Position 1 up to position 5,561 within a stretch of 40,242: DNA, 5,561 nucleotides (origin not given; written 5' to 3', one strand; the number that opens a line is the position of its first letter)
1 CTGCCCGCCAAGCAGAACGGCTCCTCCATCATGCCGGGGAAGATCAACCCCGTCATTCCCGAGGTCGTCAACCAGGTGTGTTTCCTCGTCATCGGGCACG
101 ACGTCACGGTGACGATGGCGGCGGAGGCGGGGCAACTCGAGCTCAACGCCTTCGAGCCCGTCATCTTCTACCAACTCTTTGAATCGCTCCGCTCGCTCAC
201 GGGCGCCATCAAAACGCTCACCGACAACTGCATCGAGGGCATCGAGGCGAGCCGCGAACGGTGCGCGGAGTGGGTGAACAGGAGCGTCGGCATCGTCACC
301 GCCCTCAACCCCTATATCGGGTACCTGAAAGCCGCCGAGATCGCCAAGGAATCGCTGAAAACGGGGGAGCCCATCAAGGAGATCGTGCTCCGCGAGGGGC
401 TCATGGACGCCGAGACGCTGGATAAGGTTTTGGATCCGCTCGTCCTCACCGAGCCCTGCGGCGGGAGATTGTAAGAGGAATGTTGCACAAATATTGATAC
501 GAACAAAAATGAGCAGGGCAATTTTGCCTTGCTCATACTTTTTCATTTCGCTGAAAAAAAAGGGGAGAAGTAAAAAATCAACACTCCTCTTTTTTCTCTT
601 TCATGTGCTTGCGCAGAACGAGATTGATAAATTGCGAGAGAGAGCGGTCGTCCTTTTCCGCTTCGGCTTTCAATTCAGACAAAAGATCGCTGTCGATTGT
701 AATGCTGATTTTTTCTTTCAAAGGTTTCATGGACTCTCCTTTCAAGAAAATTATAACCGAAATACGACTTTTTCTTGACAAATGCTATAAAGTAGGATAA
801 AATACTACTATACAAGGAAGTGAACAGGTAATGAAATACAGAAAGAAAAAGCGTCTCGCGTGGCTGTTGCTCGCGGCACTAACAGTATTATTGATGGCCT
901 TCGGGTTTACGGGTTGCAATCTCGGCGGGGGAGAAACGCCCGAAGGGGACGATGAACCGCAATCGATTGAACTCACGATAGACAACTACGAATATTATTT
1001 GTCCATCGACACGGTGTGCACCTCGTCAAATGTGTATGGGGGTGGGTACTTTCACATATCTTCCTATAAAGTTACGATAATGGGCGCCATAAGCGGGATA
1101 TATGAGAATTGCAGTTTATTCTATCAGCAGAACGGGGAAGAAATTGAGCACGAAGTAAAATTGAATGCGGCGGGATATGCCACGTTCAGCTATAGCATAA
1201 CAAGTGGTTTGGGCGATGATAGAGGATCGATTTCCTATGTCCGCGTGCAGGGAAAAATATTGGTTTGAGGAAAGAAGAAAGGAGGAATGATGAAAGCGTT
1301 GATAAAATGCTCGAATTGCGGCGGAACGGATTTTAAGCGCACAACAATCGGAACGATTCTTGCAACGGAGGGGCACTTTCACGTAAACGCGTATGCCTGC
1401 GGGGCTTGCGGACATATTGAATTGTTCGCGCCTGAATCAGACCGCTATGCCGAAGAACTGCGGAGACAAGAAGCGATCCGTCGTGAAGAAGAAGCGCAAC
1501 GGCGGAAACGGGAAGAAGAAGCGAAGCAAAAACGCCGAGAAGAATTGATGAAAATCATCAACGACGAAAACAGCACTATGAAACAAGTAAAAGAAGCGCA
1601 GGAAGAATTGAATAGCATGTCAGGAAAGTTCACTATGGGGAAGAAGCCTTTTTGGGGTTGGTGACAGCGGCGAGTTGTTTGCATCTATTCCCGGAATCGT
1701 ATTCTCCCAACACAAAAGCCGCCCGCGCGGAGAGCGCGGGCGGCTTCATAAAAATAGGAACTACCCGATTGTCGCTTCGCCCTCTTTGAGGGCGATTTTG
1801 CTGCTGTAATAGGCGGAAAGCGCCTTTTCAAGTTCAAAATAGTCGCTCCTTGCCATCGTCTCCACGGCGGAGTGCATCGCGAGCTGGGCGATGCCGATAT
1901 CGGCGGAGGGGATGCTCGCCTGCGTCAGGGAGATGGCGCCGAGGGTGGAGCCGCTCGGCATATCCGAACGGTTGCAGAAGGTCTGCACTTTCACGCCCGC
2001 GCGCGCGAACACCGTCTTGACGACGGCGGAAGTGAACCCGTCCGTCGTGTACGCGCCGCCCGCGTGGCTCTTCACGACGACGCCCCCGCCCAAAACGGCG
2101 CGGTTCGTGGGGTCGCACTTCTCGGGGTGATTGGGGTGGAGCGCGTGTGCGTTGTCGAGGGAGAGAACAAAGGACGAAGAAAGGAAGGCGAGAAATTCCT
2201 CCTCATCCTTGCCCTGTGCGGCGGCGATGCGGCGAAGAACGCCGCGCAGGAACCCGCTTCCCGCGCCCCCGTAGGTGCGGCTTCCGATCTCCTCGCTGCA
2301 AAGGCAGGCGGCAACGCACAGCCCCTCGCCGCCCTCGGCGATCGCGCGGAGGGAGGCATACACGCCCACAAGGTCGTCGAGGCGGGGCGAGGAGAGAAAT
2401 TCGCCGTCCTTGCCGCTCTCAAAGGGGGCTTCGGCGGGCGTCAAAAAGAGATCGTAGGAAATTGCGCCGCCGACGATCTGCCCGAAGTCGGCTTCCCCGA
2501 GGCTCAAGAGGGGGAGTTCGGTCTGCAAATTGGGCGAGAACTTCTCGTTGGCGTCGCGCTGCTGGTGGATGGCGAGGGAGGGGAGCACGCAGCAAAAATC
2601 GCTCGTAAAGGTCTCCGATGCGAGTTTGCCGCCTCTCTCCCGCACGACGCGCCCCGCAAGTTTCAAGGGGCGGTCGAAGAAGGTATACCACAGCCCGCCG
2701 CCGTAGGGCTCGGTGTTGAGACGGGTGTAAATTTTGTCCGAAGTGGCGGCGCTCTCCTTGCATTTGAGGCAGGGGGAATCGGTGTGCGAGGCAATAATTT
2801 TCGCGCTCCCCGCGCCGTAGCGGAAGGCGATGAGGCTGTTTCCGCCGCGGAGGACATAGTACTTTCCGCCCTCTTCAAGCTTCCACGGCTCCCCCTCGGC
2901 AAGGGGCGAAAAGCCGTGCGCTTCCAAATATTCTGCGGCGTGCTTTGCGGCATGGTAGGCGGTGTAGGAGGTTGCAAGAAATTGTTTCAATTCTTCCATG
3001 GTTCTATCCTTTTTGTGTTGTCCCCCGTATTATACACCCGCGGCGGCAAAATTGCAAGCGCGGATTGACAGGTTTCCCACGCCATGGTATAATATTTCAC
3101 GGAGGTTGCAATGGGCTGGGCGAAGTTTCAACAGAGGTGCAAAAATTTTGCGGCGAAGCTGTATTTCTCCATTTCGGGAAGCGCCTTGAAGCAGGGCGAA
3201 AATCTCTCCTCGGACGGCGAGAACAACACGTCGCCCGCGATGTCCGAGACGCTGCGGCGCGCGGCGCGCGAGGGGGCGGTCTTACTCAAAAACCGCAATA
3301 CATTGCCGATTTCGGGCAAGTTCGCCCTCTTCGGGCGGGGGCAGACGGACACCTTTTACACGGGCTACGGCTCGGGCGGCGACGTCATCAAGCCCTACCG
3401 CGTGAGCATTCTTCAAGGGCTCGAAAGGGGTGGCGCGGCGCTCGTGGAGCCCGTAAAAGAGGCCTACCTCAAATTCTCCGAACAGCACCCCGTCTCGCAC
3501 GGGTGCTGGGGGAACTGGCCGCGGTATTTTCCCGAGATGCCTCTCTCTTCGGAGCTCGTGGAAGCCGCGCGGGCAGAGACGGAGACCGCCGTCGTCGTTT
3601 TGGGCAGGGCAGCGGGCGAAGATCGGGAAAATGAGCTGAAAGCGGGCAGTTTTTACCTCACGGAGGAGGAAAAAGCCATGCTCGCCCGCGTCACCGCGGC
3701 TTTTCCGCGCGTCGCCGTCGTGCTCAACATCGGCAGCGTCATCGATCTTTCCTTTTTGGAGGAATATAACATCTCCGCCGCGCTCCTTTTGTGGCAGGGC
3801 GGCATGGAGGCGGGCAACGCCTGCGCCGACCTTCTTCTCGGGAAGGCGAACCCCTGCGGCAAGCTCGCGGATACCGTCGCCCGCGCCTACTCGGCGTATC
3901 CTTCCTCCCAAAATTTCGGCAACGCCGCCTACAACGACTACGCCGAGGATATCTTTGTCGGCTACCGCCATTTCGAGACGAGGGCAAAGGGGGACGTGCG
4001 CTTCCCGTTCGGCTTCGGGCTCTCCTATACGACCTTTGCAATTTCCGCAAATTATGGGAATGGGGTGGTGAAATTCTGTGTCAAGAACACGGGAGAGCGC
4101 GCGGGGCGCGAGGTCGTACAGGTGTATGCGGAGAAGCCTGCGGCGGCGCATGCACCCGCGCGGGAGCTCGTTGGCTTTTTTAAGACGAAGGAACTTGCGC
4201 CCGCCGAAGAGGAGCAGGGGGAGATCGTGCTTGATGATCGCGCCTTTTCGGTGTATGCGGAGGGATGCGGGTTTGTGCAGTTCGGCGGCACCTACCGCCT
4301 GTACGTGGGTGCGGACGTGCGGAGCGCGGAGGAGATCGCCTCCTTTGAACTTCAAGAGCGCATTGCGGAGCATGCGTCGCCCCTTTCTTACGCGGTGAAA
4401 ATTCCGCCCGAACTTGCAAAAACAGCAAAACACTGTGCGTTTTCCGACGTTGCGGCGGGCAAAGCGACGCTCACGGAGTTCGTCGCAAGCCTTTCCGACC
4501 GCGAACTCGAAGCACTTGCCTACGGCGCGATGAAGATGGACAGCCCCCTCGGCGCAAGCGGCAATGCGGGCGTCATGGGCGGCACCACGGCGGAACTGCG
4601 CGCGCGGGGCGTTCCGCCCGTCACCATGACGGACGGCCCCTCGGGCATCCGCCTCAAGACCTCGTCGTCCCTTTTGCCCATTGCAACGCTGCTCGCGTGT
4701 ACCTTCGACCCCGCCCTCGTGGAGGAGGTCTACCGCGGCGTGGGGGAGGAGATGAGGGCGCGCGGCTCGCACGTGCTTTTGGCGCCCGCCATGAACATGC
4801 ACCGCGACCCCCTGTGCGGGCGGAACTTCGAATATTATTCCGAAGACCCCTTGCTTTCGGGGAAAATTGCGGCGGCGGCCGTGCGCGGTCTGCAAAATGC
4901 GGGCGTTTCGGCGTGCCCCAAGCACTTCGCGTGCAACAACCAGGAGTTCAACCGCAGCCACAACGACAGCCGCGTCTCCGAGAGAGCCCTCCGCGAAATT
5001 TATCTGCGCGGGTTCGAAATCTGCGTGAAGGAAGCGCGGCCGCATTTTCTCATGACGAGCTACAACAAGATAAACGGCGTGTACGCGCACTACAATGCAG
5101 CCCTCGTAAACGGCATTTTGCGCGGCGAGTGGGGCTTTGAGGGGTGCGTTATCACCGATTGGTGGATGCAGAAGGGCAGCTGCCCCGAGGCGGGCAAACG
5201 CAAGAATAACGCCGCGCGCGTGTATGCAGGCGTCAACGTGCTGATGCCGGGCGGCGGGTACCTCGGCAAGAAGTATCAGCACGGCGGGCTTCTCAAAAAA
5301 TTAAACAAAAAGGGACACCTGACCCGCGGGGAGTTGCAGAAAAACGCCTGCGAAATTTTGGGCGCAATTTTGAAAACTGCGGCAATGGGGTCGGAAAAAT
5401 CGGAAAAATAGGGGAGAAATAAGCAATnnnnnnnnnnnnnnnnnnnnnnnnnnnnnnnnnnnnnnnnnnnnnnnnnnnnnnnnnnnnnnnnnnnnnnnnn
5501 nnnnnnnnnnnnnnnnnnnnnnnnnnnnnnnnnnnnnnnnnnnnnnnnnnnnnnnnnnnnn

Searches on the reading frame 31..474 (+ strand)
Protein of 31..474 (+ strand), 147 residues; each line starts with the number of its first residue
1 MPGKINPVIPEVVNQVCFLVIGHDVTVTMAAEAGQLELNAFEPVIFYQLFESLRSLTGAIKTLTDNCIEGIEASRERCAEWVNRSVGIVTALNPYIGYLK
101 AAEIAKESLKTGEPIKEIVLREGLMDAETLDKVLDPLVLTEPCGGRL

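Call 5: search_protein_families(library=pfam, proteins=[window:31-474:+], max_evalue=0.001)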
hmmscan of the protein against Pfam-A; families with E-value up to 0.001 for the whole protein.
window:31-474:+ (147 aa): 1 family
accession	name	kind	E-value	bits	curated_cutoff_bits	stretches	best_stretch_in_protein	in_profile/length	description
PF10415.14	FumaraseC_C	-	1.4e-23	83.5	32.5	1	88-140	1-53/54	Fumarase C C-terminus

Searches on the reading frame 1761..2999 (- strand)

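Call 6: search_protein_families(library=pfam, proteins=[window:1761-2999:-], max_evalue=0.001)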
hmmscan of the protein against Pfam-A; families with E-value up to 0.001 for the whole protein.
window:1761-2999:- (412 aa): 2 families
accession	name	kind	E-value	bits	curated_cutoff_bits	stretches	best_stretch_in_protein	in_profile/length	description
PF02127.20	Peptidase_M18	-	3.2e-93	313.3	24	2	179-398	206-432/432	Aminopeptidase I zinc metalloprotease (M18)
PF05343.19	Peptidase_M42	-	2.3e-07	30.6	23.2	1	279-390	186-289/292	M42 glutamyl aminopeptidase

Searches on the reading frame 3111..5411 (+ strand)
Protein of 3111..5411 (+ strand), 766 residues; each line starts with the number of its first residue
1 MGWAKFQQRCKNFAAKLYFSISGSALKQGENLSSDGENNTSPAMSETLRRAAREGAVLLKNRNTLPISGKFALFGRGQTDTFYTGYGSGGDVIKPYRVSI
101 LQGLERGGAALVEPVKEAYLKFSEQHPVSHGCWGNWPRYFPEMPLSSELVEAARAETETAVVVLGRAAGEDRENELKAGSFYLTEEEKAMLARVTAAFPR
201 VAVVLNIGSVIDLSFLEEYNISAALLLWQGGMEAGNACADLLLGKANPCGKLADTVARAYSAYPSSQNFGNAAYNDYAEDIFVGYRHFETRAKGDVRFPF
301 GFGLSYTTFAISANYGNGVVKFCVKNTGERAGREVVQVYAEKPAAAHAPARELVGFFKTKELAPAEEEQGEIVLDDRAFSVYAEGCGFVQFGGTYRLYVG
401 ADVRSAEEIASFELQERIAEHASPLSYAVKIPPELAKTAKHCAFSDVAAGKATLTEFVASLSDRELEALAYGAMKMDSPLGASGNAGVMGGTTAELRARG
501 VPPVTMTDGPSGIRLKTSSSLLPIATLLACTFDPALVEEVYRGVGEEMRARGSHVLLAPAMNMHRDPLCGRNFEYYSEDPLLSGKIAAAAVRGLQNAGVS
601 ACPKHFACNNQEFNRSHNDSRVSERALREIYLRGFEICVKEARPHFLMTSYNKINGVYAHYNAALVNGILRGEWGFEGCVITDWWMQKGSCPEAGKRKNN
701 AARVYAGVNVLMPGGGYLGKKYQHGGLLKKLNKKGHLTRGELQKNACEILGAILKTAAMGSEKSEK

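Call 5: search_protein_families(library=pfam, proteins=[window:3111-5411:+], max_evalue=0.001)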
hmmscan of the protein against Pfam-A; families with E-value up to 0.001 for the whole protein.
window:3111-5411:+ (766 aa): 3 families
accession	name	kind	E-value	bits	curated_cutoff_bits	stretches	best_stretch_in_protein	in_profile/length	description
PF00933.27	Glyco_hydro_3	-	1.1e-35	124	27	1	499-746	61-310/316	Glycosyl hydrolase family 3 N terminal domain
PF01915.27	Glyco_hydro_3_C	-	3.8e-33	115.6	31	1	57-306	2-200/200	Glycosyl hydrolase family 3 C-terminal domain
PF14310.12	Fn3-like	-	1.7e-12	47.7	25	1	334-402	1-70/71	Fibronectin type III-like domain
